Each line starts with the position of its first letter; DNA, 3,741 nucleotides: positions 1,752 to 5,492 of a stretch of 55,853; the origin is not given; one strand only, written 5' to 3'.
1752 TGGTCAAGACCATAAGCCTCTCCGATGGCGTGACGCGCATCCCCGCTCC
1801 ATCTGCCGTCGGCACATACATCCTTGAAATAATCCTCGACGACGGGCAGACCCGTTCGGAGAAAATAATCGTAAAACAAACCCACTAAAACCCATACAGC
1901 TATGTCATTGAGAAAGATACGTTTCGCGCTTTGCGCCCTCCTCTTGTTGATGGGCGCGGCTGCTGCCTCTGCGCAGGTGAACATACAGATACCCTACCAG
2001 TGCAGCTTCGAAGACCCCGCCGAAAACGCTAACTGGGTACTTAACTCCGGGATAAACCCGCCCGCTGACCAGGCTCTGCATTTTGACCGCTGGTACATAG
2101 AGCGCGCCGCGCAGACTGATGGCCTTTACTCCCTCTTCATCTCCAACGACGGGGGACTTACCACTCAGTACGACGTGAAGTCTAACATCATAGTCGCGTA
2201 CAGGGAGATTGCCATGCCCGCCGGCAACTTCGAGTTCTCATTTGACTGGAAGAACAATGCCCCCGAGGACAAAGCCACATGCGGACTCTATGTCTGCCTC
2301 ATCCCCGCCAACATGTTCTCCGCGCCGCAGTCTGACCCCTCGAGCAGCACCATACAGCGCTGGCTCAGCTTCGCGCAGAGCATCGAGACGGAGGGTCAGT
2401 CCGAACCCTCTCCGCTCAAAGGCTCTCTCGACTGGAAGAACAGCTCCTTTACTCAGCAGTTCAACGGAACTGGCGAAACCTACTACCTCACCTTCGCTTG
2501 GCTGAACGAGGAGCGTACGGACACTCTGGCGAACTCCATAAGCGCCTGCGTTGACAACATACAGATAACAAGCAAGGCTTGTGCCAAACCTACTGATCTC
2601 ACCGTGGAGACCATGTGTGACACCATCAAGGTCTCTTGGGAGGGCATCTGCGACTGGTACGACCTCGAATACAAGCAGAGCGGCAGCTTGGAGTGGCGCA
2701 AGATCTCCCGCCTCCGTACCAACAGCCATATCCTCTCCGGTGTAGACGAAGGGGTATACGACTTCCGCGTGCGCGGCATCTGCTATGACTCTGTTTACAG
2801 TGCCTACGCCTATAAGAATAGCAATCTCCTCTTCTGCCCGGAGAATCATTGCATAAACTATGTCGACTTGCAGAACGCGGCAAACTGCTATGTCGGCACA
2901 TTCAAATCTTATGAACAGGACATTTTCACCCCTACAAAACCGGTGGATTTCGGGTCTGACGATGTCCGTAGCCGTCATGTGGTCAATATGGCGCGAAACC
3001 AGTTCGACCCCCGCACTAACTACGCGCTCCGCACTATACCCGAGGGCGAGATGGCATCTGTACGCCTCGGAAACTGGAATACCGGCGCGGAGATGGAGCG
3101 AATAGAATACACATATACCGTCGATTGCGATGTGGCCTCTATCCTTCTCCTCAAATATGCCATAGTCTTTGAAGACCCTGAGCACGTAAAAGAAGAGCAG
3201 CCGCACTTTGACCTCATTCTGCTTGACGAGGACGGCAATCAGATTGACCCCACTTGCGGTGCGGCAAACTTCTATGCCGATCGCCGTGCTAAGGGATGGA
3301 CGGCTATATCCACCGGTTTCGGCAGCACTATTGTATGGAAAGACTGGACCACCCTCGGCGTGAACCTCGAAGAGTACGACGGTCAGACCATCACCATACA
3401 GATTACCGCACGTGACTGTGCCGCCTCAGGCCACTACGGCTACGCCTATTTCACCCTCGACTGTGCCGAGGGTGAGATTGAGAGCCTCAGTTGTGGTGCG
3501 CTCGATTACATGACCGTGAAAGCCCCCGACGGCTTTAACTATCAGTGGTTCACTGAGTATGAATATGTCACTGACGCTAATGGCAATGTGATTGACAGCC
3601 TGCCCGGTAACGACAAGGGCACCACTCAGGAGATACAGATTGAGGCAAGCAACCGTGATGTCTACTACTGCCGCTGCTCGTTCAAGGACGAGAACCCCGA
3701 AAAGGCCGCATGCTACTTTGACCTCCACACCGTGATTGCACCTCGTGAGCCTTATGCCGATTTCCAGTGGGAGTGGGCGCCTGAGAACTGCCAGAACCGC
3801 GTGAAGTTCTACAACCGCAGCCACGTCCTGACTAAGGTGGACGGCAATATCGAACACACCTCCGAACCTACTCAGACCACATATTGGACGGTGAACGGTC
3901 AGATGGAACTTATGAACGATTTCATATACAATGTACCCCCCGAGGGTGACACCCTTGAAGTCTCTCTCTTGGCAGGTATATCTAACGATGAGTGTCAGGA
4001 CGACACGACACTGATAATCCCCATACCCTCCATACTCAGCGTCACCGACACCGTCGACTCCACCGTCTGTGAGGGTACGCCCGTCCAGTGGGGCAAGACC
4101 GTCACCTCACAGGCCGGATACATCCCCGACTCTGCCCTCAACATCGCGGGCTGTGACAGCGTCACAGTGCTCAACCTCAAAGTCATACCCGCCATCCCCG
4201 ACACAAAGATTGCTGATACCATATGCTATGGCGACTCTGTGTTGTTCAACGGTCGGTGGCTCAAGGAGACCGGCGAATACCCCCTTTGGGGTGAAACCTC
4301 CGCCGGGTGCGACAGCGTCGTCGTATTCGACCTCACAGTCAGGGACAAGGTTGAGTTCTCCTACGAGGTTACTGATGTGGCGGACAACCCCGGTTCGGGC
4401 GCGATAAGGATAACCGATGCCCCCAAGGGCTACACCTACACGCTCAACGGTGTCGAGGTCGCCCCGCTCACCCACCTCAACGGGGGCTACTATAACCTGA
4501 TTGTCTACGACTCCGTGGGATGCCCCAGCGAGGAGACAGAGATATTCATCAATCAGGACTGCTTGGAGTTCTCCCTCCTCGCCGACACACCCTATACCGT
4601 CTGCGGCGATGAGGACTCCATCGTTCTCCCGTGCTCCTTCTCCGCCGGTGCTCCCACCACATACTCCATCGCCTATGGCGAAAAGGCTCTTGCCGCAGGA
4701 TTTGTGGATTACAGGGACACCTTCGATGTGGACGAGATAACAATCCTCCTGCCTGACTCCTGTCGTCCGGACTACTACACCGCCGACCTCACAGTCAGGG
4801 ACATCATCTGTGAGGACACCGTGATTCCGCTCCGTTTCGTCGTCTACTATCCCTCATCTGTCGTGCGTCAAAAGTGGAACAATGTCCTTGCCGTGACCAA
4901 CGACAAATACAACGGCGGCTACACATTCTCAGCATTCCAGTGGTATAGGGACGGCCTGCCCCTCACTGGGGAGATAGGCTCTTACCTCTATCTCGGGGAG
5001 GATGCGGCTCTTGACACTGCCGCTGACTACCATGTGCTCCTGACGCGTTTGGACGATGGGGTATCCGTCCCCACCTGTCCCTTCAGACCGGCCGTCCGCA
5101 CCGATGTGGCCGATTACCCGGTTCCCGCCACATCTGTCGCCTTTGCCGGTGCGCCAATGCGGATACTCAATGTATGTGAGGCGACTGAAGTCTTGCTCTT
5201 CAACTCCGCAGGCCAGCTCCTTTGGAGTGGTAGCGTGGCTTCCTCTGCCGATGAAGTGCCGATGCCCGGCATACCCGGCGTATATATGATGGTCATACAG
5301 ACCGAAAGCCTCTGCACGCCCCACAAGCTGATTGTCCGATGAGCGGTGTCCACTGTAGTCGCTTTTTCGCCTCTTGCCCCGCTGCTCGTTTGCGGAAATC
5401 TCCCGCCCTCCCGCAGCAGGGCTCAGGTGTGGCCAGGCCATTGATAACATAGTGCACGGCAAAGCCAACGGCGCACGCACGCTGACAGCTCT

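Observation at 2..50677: Two diverged A-B-G cassettes of giant T9SS-sorted surface proteins converge on a 21-kb block of core genes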

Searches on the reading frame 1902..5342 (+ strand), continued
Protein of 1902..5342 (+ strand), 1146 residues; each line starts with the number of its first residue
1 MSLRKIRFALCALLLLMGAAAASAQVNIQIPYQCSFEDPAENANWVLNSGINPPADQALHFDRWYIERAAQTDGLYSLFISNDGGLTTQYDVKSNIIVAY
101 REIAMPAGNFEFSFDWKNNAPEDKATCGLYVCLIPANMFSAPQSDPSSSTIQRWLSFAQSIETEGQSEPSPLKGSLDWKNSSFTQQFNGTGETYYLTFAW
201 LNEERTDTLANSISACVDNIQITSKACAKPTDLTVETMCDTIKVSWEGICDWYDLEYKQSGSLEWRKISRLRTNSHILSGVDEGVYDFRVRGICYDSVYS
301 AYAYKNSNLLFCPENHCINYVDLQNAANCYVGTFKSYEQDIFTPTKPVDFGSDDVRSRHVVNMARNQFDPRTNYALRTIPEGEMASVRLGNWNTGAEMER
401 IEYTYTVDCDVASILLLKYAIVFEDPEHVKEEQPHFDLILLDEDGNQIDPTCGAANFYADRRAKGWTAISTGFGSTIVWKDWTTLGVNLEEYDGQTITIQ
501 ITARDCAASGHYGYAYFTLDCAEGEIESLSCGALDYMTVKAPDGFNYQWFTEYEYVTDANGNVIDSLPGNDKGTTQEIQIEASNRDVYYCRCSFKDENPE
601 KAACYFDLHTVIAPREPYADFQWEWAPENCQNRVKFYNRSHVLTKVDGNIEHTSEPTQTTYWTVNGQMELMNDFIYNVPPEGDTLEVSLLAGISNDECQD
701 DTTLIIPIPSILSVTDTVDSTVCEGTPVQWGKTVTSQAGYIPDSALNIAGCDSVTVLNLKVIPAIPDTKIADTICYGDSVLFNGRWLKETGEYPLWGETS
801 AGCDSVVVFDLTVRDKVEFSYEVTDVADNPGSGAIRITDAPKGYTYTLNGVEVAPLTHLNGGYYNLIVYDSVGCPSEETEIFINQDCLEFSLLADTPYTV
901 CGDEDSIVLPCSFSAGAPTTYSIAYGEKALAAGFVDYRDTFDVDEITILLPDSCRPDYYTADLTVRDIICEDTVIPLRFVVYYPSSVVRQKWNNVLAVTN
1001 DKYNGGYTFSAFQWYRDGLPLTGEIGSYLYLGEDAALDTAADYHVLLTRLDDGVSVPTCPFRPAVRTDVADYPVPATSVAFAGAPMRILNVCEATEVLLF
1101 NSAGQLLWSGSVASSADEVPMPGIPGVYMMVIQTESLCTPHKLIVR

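Call 82: search_protein_families(library=ncbifam, alignment_id=A1, max_evalue=0.01)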
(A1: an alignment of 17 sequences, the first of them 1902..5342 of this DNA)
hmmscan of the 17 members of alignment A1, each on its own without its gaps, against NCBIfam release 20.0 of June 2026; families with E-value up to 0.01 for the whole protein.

A. member 1, window:1902-5342:+ (1146 aa): 1 family
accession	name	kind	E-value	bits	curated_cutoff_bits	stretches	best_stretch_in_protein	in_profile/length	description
TIGR04183.1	Por_Secre_tail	domain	0.0048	16.8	23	0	1094-1145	20-71/72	T9SS type A sorting domain-containing protein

B. families by the number of members that match (of 17 scanned): 3 families
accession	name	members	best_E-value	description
TIGR04183.1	Por_Secre_tail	16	9.3e-07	T9SS type A sorting domain-containing protein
NF038128.1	choice_anch_J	3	1.9e-05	choice-of-anchor J domain-containing protein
NF041766.1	choice_anch_U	1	0.0044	choice-of-anchor U domain-containing protein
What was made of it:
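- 1902..5342 (+): B_L, 1146 aa. Order of parts: signal peptide with Q after the cleavage site; an N-terminal jelly roll similar to choice-of-anchor J; FN3; the central conserved jelly roll; Ig/PKD-like domains; Cys-rich repeats; an Ig-like domain; the CTD. 16 of 17 family members match TIGR04183 (call 82).
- On T9SS type A cargo (TIGR04183 / PF18962 C-terminal sorting domain): However, 16 of 17 family members match at E<=0.01, the best at 9e-7 (call 82).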

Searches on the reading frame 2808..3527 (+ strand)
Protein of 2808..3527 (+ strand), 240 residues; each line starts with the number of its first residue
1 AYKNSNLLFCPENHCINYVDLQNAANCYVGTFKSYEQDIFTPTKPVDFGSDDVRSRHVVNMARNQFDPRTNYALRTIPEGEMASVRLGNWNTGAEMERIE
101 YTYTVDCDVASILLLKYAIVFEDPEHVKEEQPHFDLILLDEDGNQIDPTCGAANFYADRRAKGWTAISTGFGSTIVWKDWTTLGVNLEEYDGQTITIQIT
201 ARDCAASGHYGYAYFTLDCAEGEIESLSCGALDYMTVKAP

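Call 54: predict_structure(alignment_id=A3)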
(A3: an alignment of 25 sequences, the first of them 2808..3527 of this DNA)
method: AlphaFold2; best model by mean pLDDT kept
length: 240 residues; sequences in the alignment: 25
mean_pLDDT: 85.6   pTM: 0.84
mean pLDDT of the five models: 85.6, 85.4, 84.8, 84.7, 83.8
residues with pLDDT >= 90: 144; 70-90: 64; 50-70: 9; < 50: 23
segments of 3 or more residues with pLDDT < 50: 1-6, 224-232, 234-240
pLDDT, mean of each block of 10 residues (from residue 1): 46 78 94 86 93 92 92 94 93 95 88 91 93 96 88 93 92 93 88 96 94 91 48 41
secondary structure, 60 per line:
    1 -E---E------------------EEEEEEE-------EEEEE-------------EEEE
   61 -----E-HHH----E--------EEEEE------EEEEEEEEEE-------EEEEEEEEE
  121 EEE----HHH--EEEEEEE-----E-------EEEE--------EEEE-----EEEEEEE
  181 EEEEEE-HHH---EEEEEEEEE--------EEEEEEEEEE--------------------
elements in order: E25-31 E39-43 E57-60 E84-88 E95-104 E112-123 E133-139 E153-156 E165-168 E174-186 E194-202 E211-220

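Call 56: fold_search(model_id=the predicted structure, library=pdb)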
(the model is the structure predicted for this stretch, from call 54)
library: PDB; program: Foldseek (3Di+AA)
matches with E <= 10: 1792; with E <= 0.001: 17
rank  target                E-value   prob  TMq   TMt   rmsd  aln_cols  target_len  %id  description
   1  8iqe_C                4.9e-05  1.00  0.27  0.14   9.1       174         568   11  Crystal structure of tetrameric K2-2 TSP (released 2024-02-21)
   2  2xon_L                5.8e-05  1.00  0.35  0.52   4.7       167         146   10  Structure of TmCBM61 in complex with beta-1,4-galactotriose at 1.4 A resolution (released 2010-09-08)
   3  2xom_A                6.2e-05  1.00  0.36  0.54   4.5       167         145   11  Atomic resolution structure of TmCBM61 in complex with beta-1,4- galactotriose (released 2010-09-08)
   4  8iqe_A                1.1e-04  1.00  0.27  0.14   6.9       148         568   11  Crystal structure of tetrameric K2-2 TSP (released 2024-02-21)
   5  8iq9_B                1.3e-04  1.00  0.29  0.15   7.5       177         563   14  Crystal structure of trimeric K2-2 TSP in complex with tetrasaccharide and octasaccharide (released 2024-02-21)
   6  8iqe_B                2.0e-04  1.00  0.28  0.15   9.0       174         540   11  Crystal structure of tetrameric K2-2 TSP (released 2024-02-21)
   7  8iq5_D                3.8e-04  0.99  0.26  0.14   9.1       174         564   12  Crystal structure of trimeric K2-2 TSP (released 2024-02-21)
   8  8iqe_D                4.7e-04  0.99  0.27  0.15   9.4       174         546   12  Crystal structure of tetrameric K2-2 TSP (released 2024-02-21)
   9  8iq5_A                5.3e-04  0.99  0.26  0.13   6.9       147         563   12  Crystal structure of trimeric K2-2 TSP (released 2024-02-21)
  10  1of3_A                5.3e-04  0.92  0.26  0.31  13.1       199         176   12  Structural and thermodynamic dissection of specific mannan recognition by a carbohydrate-binding module, TmCBM27 (released 2003-04-17)
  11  1pmj                  6.3e-04  1.00  0.34  0.41   6.8       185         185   10  Crystal structure of Caldicellulosiruptor saccharolyticus CBM27-1 (released 2004-06-22)
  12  1v0a                  7.4e-04  0.89  0.25  0.32  10.6       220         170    9  Family 11 Carbohydrate-Binding Module of cellulosomal cellulase Lic26A-Cel5E of Clostridium thermocellum (released 2005-01-12)
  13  6r31_A                7.4e-04  0.80  0.24  0.31  13.9       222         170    8  Family 11 Carbohydrate-Binding Module from Clostridium thermocellum in complex with beta-1,3-1,4-mixed-linked tetrasac (released 2020-02-05)
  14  4yu5_A                8.8e-04  0.99  0.32  0.13  10.4       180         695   13  Crystal structure of selenomethionine variant of Bacillus anthracis immune inhibitor A2 peptidase zymogen (released 2015-10-28)
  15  1of3_B                8.8e-04  0.96  0.29  0.36  13.0       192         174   12  Structural and thermodynamic dissection of specific mannan recognition by a carbohydrate-binding module, TmCBM27 (released 2003-04-17)
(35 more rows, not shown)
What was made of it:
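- The central domain and the choice-of-anchor-J/MAM domains resemble carbohydrate-binding modules (call 56).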

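Call 77: search_protein_representatives(alignment_id=A3)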
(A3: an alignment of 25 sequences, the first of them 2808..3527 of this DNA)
Query: 25 sequences, 239 profile positions. Proteins with E-value up to 0.001 (for the whole library): 4298; up to 1e-10: 3212; up to 1e-30: 1058. The best 150 are listed.
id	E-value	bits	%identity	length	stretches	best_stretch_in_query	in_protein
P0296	1.1e-120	418.0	-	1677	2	14-239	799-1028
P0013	7.3e-107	372.7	-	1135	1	3-239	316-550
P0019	4.7e-105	366.7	-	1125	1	2-239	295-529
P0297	1.7e-102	358.3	-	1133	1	2-239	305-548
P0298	5.3e-102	356.8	-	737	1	2-239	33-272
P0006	2.9e-101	354.3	-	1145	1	2-239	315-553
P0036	2.3e-100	351.4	-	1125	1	2-239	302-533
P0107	2.4e-99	348.0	-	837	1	3-239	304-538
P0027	1.2e-97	342.5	-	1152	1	3-239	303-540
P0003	2.0e-96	338.5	-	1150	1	2-239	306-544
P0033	2.4e-96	338.2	-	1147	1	3-239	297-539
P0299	2.1e-95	335.1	-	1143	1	4-239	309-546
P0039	1.2e-94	332.7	-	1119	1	2-239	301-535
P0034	7.5e-94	330.1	-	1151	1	2-239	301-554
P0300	4.2e-91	321.1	-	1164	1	4-236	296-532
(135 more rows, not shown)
